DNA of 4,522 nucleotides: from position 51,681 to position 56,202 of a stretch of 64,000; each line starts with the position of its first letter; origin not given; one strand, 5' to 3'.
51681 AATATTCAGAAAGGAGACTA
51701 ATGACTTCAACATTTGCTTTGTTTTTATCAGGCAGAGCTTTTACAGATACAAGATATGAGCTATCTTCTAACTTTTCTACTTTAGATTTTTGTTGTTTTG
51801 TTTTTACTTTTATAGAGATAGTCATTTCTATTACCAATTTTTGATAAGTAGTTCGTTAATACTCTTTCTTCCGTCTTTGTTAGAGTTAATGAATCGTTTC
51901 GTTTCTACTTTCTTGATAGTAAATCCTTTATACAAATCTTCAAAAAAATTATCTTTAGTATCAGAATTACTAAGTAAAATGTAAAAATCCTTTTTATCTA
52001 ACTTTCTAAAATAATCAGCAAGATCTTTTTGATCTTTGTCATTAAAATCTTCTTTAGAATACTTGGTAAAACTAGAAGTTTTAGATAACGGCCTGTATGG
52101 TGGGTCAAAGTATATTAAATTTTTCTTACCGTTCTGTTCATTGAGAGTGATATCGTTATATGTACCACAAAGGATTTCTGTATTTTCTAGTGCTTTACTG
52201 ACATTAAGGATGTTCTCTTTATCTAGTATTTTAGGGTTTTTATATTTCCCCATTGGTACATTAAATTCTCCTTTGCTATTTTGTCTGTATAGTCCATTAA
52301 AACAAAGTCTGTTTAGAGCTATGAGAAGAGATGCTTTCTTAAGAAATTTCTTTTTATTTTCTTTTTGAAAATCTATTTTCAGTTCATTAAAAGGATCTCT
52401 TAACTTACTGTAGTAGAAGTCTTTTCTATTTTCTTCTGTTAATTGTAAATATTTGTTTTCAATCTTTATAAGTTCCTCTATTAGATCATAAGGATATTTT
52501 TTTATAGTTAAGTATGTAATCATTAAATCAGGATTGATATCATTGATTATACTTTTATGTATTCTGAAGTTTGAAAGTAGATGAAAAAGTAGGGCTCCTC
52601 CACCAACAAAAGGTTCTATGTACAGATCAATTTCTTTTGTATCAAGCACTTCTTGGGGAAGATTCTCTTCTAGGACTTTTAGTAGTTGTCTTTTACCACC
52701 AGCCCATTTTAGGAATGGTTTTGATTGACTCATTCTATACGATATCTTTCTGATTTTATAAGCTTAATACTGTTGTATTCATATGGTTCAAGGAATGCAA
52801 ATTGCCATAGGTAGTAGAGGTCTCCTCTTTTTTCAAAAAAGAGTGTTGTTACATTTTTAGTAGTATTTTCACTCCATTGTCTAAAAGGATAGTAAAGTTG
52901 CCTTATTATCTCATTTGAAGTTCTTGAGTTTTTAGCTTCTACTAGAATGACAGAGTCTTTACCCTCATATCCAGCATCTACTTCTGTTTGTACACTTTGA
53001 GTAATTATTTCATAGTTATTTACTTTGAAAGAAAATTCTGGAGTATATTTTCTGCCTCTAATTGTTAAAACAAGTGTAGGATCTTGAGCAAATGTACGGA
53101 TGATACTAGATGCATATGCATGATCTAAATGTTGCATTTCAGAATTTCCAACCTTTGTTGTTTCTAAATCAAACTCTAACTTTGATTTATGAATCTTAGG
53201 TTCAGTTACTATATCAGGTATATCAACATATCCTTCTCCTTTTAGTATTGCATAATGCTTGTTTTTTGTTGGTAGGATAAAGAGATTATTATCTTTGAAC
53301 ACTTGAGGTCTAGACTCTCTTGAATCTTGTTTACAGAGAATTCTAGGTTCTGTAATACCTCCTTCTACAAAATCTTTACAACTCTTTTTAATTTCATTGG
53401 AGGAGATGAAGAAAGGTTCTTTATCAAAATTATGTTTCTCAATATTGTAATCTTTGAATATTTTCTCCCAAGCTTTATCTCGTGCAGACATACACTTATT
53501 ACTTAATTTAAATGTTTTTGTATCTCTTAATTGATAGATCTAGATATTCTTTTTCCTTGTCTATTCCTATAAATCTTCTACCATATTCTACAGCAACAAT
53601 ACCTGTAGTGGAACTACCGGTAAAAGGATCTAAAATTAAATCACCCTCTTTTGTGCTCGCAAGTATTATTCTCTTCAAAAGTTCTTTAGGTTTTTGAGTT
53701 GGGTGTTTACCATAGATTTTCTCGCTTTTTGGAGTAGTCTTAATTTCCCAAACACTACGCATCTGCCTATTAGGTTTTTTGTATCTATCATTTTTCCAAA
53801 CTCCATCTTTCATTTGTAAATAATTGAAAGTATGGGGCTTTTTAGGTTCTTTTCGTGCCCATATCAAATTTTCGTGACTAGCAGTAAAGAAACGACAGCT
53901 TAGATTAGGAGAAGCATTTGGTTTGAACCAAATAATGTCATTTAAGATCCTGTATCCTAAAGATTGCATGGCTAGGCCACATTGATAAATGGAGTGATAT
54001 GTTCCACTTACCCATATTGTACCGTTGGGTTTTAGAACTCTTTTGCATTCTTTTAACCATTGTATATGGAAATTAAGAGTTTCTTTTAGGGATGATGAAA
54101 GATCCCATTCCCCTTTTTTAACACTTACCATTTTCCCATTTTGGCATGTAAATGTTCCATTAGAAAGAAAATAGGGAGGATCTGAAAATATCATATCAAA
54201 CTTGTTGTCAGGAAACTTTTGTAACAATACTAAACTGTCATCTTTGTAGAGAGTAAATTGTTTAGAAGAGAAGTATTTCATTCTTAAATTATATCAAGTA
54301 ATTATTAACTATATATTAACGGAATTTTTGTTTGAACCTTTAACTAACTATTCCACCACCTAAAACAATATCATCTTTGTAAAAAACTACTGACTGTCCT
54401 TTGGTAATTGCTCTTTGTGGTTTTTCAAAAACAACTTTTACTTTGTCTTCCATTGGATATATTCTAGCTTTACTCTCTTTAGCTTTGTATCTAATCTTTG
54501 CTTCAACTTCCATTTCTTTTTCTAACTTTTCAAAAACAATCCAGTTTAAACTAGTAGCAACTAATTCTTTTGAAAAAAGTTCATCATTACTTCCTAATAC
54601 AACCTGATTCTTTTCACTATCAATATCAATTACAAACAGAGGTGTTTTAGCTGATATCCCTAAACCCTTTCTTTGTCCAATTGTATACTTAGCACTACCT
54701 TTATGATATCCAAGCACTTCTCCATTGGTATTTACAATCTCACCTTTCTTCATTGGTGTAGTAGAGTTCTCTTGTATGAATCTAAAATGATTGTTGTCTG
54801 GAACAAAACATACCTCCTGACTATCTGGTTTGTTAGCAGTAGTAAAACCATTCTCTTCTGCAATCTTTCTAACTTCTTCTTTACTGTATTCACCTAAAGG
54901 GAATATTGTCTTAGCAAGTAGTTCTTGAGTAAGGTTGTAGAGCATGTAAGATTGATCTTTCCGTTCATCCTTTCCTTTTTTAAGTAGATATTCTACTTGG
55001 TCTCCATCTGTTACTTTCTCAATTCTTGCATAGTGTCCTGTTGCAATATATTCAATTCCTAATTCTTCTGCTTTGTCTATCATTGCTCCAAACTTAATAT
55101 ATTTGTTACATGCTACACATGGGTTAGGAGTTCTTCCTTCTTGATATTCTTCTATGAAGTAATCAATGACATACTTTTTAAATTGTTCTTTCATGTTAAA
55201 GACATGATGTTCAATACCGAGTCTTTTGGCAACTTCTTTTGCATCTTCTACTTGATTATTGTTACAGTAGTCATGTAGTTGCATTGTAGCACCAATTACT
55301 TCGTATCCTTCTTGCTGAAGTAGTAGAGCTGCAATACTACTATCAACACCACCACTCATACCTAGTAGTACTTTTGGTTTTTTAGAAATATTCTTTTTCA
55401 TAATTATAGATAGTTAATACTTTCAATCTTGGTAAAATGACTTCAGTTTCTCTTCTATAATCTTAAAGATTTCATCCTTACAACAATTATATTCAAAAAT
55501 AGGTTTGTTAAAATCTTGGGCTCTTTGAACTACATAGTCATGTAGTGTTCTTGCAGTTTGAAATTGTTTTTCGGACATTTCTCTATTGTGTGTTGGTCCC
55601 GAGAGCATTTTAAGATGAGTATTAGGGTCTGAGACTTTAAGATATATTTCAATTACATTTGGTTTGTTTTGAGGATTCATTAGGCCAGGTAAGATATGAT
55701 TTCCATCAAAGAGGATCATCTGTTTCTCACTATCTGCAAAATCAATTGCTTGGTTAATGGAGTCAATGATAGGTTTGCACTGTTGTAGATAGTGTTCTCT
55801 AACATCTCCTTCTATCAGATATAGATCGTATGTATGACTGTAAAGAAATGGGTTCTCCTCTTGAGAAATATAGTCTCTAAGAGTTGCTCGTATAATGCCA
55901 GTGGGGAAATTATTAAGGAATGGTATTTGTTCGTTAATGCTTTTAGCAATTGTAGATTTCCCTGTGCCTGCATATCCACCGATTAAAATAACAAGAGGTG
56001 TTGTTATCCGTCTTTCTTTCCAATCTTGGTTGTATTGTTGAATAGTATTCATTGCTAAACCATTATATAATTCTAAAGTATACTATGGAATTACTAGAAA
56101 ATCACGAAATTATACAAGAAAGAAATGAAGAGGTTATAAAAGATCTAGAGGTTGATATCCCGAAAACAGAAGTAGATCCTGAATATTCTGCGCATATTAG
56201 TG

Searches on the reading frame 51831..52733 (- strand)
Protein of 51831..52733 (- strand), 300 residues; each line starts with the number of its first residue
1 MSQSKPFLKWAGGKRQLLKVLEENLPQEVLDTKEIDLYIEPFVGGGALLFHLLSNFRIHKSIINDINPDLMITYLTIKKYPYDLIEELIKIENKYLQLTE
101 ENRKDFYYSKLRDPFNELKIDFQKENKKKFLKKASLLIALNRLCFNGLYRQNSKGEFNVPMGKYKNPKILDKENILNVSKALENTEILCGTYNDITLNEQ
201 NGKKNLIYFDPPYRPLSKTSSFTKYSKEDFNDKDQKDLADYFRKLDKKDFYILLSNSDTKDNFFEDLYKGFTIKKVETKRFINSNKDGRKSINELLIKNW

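Call 38: search_protein_families(library=ncbifam, proteins=[window:51831-52733:-], max_evalue=0.0001)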
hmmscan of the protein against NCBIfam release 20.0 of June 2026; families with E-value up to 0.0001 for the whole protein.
window:51831-52733:- (300 aa): 2 families
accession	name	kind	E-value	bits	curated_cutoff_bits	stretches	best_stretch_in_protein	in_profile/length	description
TIGR00571.1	dam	subfamily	1.1e-81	274.5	114.85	1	5-299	2-267/267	Dam family site-specific DNA-(adenine-N6)-methyltransferase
NF008152.0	PRK10904.1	equivalog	9.3e-51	172.8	441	1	1-296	1-265/271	adenine-specific DNA-methyltransferase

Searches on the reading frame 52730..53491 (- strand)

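Call 38: search_protein_families(library=ncbifam, proteins=[window:52730-53491:-], max_evalue=0.0001)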
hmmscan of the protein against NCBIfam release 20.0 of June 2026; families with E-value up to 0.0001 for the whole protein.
window:52730-53491:- (253 aa): 0 families

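Call 45: search_protein_families(library=pfam, proteins=[window:52730-53491:-], max_evalue=0.01)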
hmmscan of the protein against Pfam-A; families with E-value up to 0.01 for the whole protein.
window:52730-53491:- (253 aa): 2 families
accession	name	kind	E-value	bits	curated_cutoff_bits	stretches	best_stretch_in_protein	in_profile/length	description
PF22518.2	DUF6997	-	1.8e-49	168.7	27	1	85-251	3-175/175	Domain of unknown function (DUF6997)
PF22515.2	DUF6996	-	5.8e-25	87.6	27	1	5-82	1-71/71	Domain of unknown function (DUF6996)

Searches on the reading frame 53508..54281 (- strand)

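Call 38: search_protein_families(library=ncbifam, proteins=[window:53508-54281:-], max_evalue=0.0001)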
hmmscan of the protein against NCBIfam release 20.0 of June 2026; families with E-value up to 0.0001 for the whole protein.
window:53508-54281:- (257 aa): 3 families
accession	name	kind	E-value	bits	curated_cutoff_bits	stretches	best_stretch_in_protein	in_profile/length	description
NF050803.1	DnaMtaseCcrMCaul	equivalog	3.8e-70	236.5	830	1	10-256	5-249/350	adenine-specific DNA-methyltransferase CcrM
NF008572.0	PRK11524.1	equivalog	1.4e-38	132.7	292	1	2-255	8-257/294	adenine-specific DNA-methyltransferase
NF010253.0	PRK13699.1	subfamily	7.7e-18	65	244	1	14-254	7-205/226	DNA methyltransferase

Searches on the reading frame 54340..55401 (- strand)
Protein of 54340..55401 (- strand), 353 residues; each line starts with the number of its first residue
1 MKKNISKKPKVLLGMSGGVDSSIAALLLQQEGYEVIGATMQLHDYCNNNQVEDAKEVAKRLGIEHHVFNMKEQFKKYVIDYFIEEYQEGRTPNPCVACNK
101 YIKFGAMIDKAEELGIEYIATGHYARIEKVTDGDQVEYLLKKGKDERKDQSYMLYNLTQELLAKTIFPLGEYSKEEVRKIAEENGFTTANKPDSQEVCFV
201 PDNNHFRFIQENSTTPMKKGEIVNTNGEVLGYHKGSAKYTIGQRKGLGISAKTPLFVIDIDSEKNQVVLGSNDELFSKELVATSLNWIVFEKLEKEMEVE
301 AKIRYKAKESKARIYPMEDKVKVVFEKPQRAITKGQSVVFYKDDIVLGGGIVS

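Call 8: search_protein_families(library=ncbifam, proteins=[window:54340-55401:-], max_evalue=0.001)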
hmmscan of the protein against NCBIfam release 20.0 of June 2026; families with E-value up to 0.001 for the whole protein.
window:54340-55401:- (353 aa): 24 families
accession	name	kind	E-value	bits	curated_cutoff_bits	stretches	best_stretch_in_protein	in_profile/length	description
NF001138.1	PRK00143.1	equivalog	1.9e-135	451.3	284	1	10-352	1-345/345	tRNA 2-thiouridine(34) synthase MnmA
TIGR00420.1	trmU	equivalog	1.3e-112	376.2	236.95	1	10-352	2-351/351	tRNA 2-thiouridine(34) synthase MnmA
NF011258.0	PRK14664.1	equivalog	1.2e-88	297.7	680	1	7-352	4-345/362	tRNA 2-thiouridine(34) synthase MnmA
NF011259.0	PRK14665.1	equivalog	9.4e-86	288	364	1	7-352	4-358/360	tRNA 2-thiouridine(34) synthase MnmA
TIGR00268.2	TIGR00268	equivalog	6.3e-12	45.3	150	1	2-123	7-119/259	ATP-dependent sacrificial sulfur transferase LarE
NF010587.0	PRK13980.1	equivalog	4e-11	42.6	255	1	7-79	30-103/267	NAD+ synthase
NF010588.0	PRK13981.1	equivalog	3.1e-09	35.8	479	1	9-77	286-355/546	NAD+ synthase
NF003385.0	PRK04527.1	equivalog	9e-09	34.4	603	1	9-122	4-117/401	argininosuccinate synthase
NF011155.0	PRK14561.1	equivalog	2.4e-08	33.9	207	1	13-85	5-73/195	hypothetical protein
TIGR00552.1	nadE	equivalog_domain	3.1e-08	33.1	63.65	1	7-76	21-92/251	NAD(+) synthase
TIGR00364.1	TIGR00364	equivalog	3.2e-08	33.4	150.3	1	14-71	4-60/201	7-cyano-7-deazaguanine synthase QueC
NF049949.1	tRNAsynTtuAPyrococ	equivalog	4.8e-08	32.5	450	1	4-124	43-156/292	tRNA-5-methyluridine(54) 2-sulfurtransferase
NF010392.0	PRK13820.1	equivalog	7.6e-08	31.8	512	1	9-80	3-74/395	argininosuccinate synthase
TIGR02432.1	lysidine_TilS_N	equivalog_domain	7.8e-08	32.5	93.6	1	10-188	1-167/189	tRNA lysidine(34) synthetase TilS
TIGR00032.1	argG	equivalog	2.2e-07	30.5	268.2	1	10-77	1-67/394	argininosuccinate synthase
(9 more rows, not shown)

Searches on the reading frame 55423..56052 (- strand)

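Call 8: search_protein_families(library=ncbifam, proteins=[window:55423-56052:-], max_evalue=0.001)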
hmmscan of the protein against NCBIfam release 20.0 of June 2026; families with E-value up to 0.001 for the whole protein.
window:55423-56052:- (209 aa): 4 families
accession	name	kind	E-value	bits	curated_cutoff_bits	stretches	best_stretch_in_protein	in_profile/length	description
NF003259.0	PRK04220.1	equivalog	2.2e-24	86.4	343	1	9-201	81-287/306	2-phosphoglycerate kinase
NF008995.0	PRK12338.1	equivalog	1.2e-15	57.8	434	1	18-197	3-197/319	hypothetical protein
NF008994.0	PRK12337.1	equivalog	1.1e-12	47.3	603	1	14-192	257-456/492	2-phosphoglycerate kinase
NF008996.1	PRK12339.1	equivalog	8e-11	42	250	1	21-187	2-177/193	mevalonate-3-phosphate 5-kinase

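Call 45: search_protein_families(library=pfam, proteins=[window:55423-56052:-], max_evalue=0.01)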
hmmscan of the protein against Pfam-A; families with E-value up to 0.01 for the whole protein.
window:55423-56052:- (209 aa): 3 families
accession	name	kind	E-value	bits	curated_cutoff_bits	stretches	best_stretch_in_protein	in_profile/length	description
PF13238.12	AAA_18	-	0.00029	21.7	29.4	1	22-106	1-69/128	AAA domain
PF13191.12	AAA_16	-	0.0013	19.7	32.6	1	9-43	14-48/167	AAA ATPase domain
PF06414.18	Zeta_toxin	-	0.0037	17.2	22.3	1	12-43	9-40/199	Zeta toxin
